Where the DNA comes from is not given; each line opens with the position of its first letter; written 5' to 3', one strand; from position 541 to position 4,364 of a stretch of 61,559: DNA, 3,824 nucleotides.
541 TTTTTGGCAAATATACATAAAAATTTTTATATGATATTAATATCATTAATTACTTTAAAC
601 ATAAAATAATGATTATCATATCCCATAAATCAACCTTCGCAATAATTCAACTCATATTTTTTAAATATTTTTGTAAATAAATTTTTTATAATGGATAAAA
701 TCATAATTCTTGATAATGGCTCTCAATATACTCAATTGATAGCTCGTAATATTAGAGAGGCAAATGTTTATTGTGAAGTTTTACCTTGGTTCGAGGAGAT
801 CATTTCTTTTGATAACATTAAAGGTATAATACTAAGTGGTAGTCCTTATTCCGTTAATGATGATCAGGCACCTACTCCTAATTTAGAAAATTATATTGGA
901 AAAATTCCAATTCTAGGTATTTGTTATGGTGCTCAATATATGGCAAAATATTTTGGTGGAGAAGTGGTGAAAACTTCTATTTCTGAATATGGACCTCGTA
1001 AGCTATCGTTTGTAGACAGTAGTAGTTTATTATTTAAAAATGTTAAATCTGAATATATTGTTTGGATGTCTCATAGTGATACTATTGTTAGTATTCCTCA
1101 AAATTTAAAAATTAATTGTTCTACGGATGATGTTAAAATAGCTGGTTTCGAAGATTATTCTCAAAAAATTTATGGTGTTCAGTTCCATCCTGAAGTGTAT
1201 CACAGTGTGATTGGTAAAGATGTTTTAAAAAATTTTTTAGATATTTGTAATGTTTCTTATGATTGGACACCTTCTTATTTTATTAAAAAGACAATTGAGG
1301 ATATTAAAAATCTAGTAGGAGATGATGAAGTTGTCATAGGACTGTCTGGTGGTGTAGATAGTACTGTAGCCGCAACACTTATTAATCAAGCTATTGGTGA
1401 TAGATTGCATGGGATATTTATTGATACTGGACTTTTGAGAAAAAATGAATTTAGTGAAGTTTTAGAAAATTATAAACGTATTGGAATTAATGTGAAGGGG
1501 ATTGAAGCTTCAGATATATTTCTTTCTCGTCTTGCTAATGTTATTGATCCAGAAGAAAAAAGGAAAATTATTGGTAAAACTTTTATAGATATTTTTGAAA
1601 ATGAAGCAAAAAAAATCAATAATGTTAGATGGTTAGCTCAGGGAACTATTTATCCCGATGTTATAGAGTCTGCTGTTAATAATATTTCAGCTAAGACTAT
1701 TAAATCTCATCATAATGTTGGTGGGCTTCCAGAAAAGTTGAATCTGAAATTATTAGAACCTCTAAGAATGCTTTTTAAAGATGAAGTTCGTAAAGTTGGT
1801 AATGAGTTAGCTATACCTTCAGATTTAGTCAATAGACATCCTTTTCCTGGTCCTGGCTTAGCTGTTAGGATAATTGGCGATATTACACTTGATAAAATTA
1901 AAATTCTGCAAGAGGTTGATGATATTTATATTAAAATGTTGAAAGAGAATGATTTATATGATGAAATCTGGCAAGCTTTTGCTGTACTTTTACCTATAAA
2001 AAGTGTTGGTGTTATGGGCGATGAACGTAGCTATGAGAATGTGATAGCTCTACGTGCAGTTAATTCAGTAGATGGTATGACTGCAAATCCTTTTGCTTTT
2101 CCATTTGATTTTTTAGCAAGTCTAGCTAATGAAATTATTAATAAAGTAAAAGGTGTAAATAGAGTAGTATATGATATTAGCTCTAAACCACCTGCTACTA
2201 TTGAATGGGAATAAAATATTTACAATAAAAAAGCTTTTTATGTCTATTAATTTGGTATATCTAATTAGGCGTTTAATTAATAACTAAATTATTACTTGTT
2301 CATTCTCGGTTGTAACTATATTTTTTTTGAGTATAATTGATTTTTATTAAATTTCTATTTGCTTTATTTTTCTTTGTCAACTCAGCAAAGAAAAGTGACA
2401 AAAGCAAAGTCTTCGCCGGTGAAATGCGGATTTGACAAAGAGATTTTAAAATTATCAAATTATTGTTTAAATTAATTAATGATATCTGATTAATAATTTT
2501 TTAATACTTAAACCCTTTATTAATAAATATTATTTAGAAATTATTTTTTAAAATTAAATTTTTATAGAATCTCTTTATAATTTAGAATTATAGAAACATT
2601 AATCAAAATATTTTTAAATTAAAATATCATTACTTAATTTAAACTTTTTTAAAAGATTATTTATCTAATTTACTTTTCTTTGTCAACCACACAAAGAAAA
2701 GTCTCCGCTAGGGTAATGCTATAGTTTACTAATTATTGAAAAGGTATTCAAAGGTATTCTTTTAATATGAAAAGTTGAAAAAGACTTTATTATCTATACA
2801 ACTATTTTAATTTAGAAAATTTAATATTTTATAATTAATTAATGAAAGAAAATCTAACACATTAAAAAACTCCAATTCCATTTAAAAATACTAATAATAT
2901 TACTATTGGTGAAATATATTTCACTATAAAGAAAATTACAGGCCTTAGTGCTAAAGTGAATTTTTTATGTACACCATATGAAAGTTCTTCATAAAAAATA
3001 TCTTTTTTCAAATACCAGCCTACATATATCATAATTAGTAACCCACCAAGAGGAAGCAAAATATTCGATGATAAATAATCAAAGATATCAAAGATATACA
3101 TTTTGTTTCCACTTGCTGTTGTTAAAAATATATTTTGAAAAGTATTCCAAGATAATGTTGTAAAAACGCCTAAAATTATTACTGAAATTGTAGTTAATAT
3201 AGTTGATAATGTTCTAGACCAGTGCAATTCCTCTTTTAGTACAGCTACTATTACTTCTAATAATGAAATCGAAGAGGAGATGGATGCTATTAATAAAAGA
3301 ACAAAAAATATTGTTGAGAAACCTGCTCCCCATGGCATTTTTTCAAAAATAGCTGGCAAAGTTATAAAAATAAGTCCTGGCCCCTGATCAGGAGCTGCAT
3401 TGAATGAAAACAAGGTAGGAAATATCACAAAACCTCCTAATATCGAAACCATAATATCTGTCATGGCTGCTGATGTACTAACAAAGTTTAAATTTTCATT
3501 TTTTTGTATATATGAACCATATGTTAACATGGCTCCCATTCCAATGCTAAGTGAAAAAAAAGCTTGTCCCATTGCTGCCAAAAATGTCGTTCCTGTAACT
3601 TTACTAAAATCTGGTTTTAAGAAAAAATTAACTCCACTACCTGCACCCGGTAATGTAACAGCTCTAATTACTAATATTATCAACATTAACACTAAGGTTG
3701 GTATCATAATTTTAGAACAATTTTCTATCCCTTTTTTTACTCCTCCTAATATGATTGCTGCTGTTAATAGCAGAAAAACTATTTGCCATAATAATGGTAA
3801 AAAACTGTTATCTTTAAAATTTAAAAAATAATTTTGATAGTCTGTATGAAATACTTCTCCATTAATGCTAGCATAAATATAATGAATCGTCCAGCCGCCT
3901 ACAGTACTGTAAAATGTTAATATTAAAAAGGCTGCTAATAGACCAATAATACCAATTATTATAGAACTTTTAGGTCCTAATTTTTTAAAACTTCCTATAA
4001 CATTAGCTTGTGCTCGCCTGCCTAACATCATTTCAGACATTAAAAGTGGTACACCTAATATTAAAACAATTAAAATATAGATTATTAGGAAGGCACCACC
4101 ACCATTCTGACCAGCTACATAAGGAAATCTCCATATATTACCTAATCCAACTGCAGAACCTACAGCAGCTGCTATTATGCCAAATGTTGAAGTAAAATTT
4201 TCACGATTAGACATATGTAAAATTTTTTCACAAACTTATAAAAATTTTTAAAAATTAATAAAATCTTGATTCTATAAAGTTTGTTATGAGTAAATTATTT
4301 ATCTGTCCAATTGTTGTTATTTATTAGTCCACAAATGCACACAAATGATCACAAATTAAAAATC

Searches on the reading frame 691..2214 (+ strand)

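Call 80: search_protein_families(library=pfam, proteins=[window:691-2214:+], max_evalue=0.00001)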
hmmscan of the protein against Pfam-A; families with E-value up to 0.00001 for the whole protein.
window:691-2214:+ (507 aa): 4 families
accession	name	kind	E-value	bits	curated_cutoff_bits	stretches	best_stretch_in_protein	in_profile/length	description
PF00117.34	GATase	-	3.5e-42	144.7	22.8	1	6-183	2-187/190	Glutamine amidotransferase class-I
PF00958.27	GMP_synt_C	-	4.9e-42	142.3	27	1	416-506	2-92/92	GMP synthase C terminal domain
PF02540.23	NAD_synthase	-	1.7e-11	44.2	21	1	201-279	8-87/242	NAD synthase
PF07722.19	Peptidase_C26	-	4.9e-09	36.7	20.5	1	71-168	105-219/219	Peptidase C26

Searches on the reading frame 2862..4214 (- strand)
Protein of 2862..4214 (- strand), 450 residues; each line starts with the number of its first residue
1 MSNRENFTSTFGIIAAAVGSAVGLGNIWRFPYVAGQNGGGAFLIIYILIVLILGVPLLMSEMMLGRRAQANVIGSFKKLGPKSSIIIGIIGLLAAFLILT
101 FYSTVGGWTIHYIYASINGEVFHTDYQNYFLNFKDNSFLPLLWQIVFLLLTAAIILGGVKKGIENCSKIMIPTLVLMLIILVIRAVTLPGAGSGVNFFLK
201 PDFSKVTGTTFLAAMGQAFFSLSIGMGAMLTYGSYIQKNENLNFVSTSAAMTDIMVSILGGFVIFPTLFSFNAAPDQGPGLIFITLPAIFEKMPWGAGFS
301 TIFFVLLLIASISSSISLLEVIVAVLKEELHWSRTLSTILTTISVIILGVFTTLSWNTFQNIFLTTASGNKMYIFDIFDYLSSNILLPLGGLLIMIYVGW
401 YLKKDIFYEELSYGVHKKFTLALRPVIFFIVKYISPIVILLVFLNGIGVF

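Call 80: search_protein_families(library=pfam, proteins=[window:2862-4214:-], max_evalue=0.00001)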
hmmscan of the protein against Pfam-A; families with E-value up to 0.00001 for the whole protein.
window:2862-4214:- (450 aa): 1 family
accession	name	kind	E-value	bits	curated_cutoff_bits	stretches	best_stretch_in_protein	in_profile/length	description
PF00209.24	SNF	-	1.7e-69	235.3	27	2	142-447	177-481/524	Sodium:neurotransmitter symporter family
